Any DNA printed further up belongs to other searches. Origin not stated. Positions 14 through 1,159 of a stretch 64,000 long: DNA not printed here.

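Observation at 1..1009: Lrp/AsnC regulator fused to a phospho-receiver domain, followed by a second stand-alone receiver gene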

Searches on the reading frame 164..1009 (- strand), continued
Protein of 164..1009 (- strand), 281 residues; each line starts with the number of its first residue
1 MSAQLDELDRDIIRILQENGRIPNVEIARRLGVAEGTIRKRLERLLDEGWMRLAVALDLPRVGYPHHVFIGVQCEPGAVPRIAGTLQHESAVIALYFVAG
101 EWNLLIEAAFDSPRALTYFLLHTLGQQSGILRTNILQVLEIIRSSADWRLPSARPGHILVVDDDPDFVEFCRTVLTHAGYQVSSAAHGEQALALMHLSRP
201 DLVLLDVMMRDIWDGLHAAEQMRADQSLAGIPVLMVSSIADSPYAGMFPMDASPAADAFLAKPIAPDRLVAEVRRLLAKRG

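Call 48: search_protein_families(library=pfam, proteins=[P0123, P0124, P0125, P0132, P0179, P0180, P0193, P0225, P0270, P0126], max_evalue=0.0001)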
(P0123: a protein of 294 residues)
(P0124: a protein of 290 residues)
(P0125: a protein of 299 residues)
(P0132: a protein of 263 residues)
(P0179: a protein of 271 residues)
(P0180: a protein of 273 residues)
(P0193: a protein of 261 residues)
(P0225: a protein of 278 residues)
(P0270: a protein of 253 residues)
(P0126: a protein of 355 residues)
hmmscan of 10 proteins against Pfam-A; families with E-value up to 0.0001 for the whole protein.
P0123 (294 aa): 5 families
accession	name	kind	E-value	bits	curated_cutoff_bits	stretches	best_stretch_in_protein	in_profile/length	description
PF00072.30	Response_reg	-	1.4e-20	74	30.2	1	166-281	1-110/111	Response regulator receiver domain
PF13412.12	HTH_24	-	3.9e-13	49.2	21.9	1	6-52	2-48/48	Winged helix-turn-helix DNA-binding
PF13404.12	HTH_AsnC-type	-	4.3e-12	46.1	27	1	6-45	2-41/42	AsnC-type helix-turn-helix domain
PF01037.27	AsnC_trans_reg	-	4.3e-10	39.8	25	1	70-136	1-68/73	Lrp/AsnC ligand binding domain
PF22482.2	AsnC_trans_reg_3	-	9.5e-06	26.1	24.4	1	79-139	24-83/95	PF0864 C-terminal dimeric alpha+beta barrel domain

P0124 (290 aa): 8 families
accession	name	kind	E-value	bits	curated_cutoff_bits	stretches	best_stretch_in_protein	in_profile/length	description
PF00072.30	Response_reg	-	1.7e-16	60.8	30.2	1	165-280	1-110/111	Response regulator receiver domain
PF13404.12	HTH_AsnC-type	-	9.5e-16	57.8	27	1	4-44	1-41/42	AsnC-type helix-turn-helix domain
PF13412.12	HTH_24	-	8.6e-15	54.5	21.9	1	4-51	1-48/48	Winged helix-turn-helix DNA-binding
PF01037.27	AsnC_trans_reg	-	3.6e-14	52.8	25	1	73-139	5-72/73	Lrp/AsnC ligand binding domain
PF22482.2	AsnC_trans_reg_3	-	2.5e-08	34.4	24.4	1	76-142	14-87/95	PF0864 C-terminal dimeric alpha+beta barrel domain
PF08279.18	HTH_11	-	6.6e-06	26.3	25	1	9-48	4-43/55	HTH domain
PF12840.13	HTH_20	-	6.1e-05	23.4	27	0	10-53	8-51/51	Helix-turn-helix domain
PF09339.16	HTH_IclR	-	9.3e-05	22.6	22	0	13-51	11-49/52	IclR helix-turn-helix domain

P0125 (299 aa): 5 families
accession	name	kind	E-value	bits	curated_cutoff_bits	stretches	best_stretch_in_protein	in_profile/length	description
PF13404.12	HTH_AsnC-type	-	9e-15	54.7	27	1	11-51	1-41/42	AsnC-type helix-turn-helix domain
PF13412.12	HTH_24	-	9.4e-15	54.4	21.9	1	11-58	1-48/48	Winged helix-turn-helix DNA-binding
PF01037.27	AsnC_trans_reg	-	6.1e-14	52.1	25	1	76-147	1-73/73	Lrp/AsnC ligand binding domain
PF00072.30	Response_reg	-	9.4e-14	52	30.2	1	172-288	1-110/111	Response regulator receiver domain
PF12840.13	HTH_20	-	5.9e-06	26.6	27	1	16-60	7-51/51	Helix-turn-helix domain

P0132 (263 aa): 1 family
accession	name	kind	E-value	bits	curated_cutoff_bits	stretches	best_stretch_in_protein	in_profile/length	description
PF00072.30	Response_reg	-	5.6e-40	136.4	30.2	2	144-258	1-110/111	Response regulator receiver domain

P0179 (271 aa): 2 families
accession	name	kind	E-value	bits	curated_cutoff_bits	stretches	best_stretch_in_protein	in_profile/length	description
PF00072.30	Response_reg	-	2.9e-33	114.8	30.2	2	151-267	1-111/111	Response regulator receiver domain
PF23198.2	PDE8A_N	-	7.9e-06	26.3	29.6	0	169-228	31-90/147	PDE8A-like, N-terminal domain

P0180 (273 aa): 2 families
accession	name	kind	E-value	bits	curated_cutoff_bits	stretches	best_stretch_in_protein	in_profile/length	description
PF00072.30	Response_reg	-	1.3e-36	125.6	30.2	2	7-122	1-110/111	Response regulator receiver domain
PF23198.2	PDE8A_N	-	2.1e-08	34.6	29.6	0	6-87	11-93/147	PDE8A-like, N-terminal domain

P0193 (261 aa): 1 family
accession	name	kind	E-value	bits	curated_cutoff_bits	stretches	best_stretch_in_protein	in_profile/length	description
PF00072.30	Response_reg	-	3.9e-31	107.9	30.2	2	141-257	1-111/111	Response regulator receiver domain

P0225 (278 aa): 3 families
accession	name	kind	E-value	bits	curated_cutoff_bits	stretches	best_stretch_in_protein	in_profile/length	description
PF00072.30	Response_reg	-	4e-39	133.7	30.2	2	147-266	1-111/111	Response regulator receiver domain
PF23198.2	PDE8A_N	-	3.2e-06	27.6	29.6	0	165-231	31-97/147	PDE8A-like, N-terminal domain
PF18428.7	BRCT_3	-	4e-05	24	26.1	0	145-198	6-58/102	BRCA1 C Terminus (BRCT) domain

P0270 (253 aa): 2 families
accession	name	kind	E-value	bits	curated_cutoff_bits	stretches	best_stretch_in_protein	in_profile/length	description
PF00072.30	Response_reg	-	1.2e-31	109.5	30.2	2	128-244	1-111/111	Response regulator receiver domain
PF23198.2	PDE8A_N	-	3e-05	24.4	29.6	0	128-210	13-95/147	PDE8A-like, N-terminal domain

P0126 (355 aa): 22 families
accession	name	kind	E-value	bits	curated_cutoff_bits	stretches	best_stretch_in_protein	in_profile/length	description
PF13404.12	HTH_AsnC-type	-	4.6e-30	103.6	27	2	194-235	1-42/42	AsnC-type helix-turn-helix domain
PF13412.12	HTH_24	-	1.6e-25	88.8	21.9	2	195-241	2-48/48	Winged helix-turn-helix DNA-binding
PF01037.27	AsnC_trans_reg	-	3e-20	72.3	25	2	259-329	1-72/73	Lrp/AsnC ligand binding domain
PF12840.13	HTH_20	-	5.9e-12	45.8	27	2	16-59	7-50/51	Helix-turn-helix domain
PF22482.2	AsnC_trans_reg_3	-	7.2e-11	42.5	24.4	0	271-337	27-92/95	PF0864 C-terminal dimeric alpha+beta barrel domain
PF09339.16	HTH_IclR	-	8.2e-11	42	22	1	17-58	7-49/52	IclR helix-turn-helix domain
PF01022.26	HTH_5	-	1e-10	41.8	22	0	16-57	5-45/47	Bacterial regulatory protein, arsR family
PF22451.2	NirdL-like_HTH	-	1.5e-10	40.9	27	1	211-241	17-47/47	Siroheme decarboxylase NirDL-like HTH domain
PF08279.18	HTH_11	-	1.3e-09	38.2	25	0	199-243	3-47/55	HTH domain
PF08281.18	Sigma70_r4_2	-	4.3e-09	36.3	25.7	0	204-235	20-51/54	Sigma-70, region 4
PF13384.12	HTH_23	-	1.2e-07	31.7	24.6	0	200-239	9-46/50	Homeodomain-like domain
PF13518.12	HTH_28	-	1.7e-07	31.7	25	0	201-239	5-41/52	Helix-turn-helix domain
PF01047.28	MarR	-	4.2e-07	30.2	24.6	0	200-239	7-46/59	MarR family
PF24034.1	DUF7343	-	3.3e-06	27.3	27.6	0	13-58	3-49/62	Domain of unknown function (DUF7343)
PF24033.1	DUF7342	-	3.8e-06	27.4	31.6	0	28-59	18-49/150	Family of unknown function (DUF7342)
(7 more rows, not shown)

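Call 49: fold_search(model_id=the predicted structure, library=pdb)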
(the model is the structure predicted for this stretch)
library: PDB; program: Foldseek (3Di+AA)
matches with E <= 10: 1885; with E <= 0.001: 620
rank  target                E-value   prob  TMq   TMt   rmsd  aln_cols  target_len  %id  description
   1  7fby                  2.1e-14  1.00  0.50  0.89   1.6       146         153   31  Crystal Structure of PH0140 from Pyrococcus horikosii OT3 (released 2022-07-20)
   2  9w4w                  5.3e-14  1.00  0.49  0.90   1.3       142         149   32  Structure of transcription factor in complex with L-Ile (released 2026-03-25)
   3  2cyy                  9.4e-14  1.00  0.50  0.89   1.9       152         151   28  Crystal structure of PH1519 from Pyrococcus horikosii OT3 (released 2006-09-19)
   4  9w4v_A                2.1e-13  1.00  0.48  0.90   1.3       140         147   32  Structure of transcription factor in complex with D-allo-Ile (released 2026-03-25)
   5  2p6t_F                3.8e-13  1.00  0.49  0.85   2.1       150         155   29  CRYSTAL STRUCTURE OF TRANSCRIPTIONAL REGULATOR NMB0573 and L-LEUCINE COMPLEX FROM NEISSERIA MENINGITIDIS (released 2007-04-03)
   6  2e1c_MODEL_1_A        4.3e-13  1.00  0.50  0.93   1.5       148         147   27  Structure of Putative HTH-type transcriptional regulator PH1519/DNA Complex (released 2007-12-04)
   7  2cg4_A                4.3e-13  1.00  0.47  0.85   2.3       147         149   26  Structure of E.coli AsnC (released 2006-04-04)
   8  2p5v_C                5.2e-13  1.00  0.49  0.85   2.0       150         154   29  Crystal Structure of Transcriptional Regulator NMB0573 from Neisseria Meningitidis (released 2007-04-03)
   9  2gqq_C                6.7e-13  1.00  0.48  0.82   2.7       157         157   25  Crystal Structure of E. coli Leucine-responsive regulatory protein (Lrp) (released 2007-03-06)
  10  2p5v_G                7.1e-13  1.00  0.48  0.83   2.1       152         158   29  Crystal Structure of Transcriptional Regulator NMB0573 from Neisseria Meningitidis (released 2007-04-03)
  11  2p5v_A                9.1e-13  1.00  0.50  0.87   2.0       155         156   28  Crystal Structure of Transcriptional Regulator NMB0573 from Neisseria Meningitidis (released 2007-04-03)
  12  2p6t_B                1.4e-12  1.00  0.49  0.84   2.1       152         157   29  CRYSTAL STRUCTURE OF TRANSCRIPTIONAL REGULATOR NMB0573 and L-LEUCINE COMPLEX FROM NEISSERIA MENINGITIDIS (released 2007-04-03)
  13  2gqq_B                2.0e-12  1.00  0.46  0.81   2.2       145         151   26  Crystal Structure of E. coli Leucine-responsive regulatory protein (Lrp) (released 2007-03-06)
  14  4pcq_C                2.1e-12  1.00  0.43  0.77   3.1       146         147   27  Crystal Structure of MtbAldR (Rv2779c) (released 2015-05-06)
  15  4pcq_B                2.4e-12  1.00  0.45  0.81   3.0       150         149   26  Crystal Structure of MtbAldR (Rv2779c) (released 2015-05-06)
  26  2gqq_A                4.6e-11  1.00  0.49  0.85   2.1       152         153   24  Crystal Structure of E. coli Leucine-responsive regulatory protein (Lrp) (released 2007-03-06)
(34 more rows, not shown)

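Call 53: search_protein_families(library=pfam, proteins=[L011:332-790:+, L011:903-2018:+, L011:1903-2859:+, L011:2856-3596:+, L011:3593-4879:+, L011:4982-5887:+, L010:3067-4035:+, L010:4048-5271:+, L010:5745-6782:+], max_evalue=0.00001)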
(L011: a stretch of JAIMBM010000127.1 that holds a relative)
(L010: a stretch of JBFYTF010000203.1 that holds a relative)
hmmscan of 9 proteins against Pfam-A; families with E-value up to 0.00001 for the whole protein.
L011:332-790:+ (152 aa): 1 family
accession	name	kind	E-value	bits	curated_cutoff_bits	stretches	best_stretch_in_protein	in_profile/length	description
PF00072.30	Response_reg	-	2.8e-23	82.6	30.2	1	31-146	1-110/111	Response regulator receiver domain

L011:903-2018:+ (371 aa): 1 family
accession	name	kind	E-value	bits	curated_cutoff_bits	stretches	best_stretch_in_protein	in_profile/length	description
PF17179.9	Fer4_22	-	3.4e-32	111.6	27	1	258-353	1-95/95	4Fe-4S dicluster domain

L011:1903-2859:+ (318 aa): 3 families
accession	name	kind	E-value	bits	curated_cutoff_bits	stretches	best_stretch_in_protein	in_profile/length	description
PF00175.26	NAD_binding_1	-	6.8e-12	46.4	22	1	158-260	1-107/109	Oxidoreductase NAD-binding domain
PF10418.14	DHODB_Fe-S_bind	-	1e-09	38.4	23.9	1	279-311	1-40/41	Iron-sulfur cluster binding domain of dihydroorotate dehydrogenase B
PF00970.30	FAD_binding_6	-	1.7e-06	28.7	21.1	1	58-144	3-96/99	Oxidoreductase FAD-binding domain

L011:2856-3596:+ (246 aa): 1 family
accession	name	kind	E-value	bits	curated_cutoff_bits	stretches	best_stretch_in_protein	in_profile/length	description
PF01058.29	Oxidored_q6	-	1.1e-25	90.2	27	1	14-150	1-128/128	NADH ubiquinone oxidoreductase, 20 Kd subunit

L011:3593-4879:+ (428 aa): 1 family
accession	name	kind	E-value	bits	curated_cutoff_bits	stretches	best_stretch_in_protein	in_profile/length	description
PF00374.24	NiFeSe_Hases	-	4.8e-32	112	25.8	2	41-123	1-83/508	Nickel-dependent hydrogenase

L011:4982-5887:+ (301 aa): 1 family
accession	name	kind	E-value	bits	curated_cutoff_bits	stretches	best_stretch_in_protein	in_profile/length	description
PF00072.30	Response_reg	-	1.2e-16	61.3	30.2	1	172-292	1-110/111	Response regulator receiver domain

L010:3067-4035:+ (322 aa): 1 family
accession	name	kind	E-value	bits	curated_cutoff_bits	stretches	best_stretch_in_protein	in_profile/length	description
PF02665.19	Nitrate_red_gam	-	6.9e-07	29.5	22.9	0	134-215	76-157/217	Nitrate reductase gamma subunit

L010:4048-5271:+ (407 aa): 7 families
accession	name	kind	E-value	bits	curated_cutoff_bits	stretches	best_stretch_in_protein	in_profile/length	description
PF02754.22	CCG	-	9.4e-31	106.2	20.6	2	294-381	1-84/85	Cysteine-rich domain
PF13183.11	Fer4_8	-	2.7e-13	50.7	27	1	17-102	1-68/68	4Fe-4S dicluster domain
PF13237.11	Fer4_10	-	8.3e-10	38.9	25.5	0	17-46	5-31/53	4Fe-4S dicluster domain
PF13534.11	Fer4_17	-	2.3e-09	38.1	22.2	1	20-103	1-61/61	4Fe-4S dicluster domain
PF00037.32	Fer4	-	4.6e-07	29.8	21.1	0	19-35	6-22/24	4Fe-4S binding domain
PF12797.12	Fer4_2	-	1.6e-06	28.2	24.5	0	15-33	4-22/22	4Fe-4S binding domain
PF13187.11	Fer4_9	-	3.7e-06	27.3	27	0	20-101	1-50/52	4Fe-4S dicluster domain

L010:5745-6782:+ (345 aa): 2 families
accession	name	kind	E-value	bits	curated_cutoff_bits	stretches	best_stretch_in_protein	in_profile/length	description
PF21948.1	LplA-B_cat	-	1.2e-32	114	27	1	16-209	11-200/200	Lipoyl protein ligase A/B catalytic domain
PF10437.14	Lip_prot_lig_C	-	6.6e-06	26.4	24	0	264-317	7-58/85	Bacterial lipoate protein ligase C-terminus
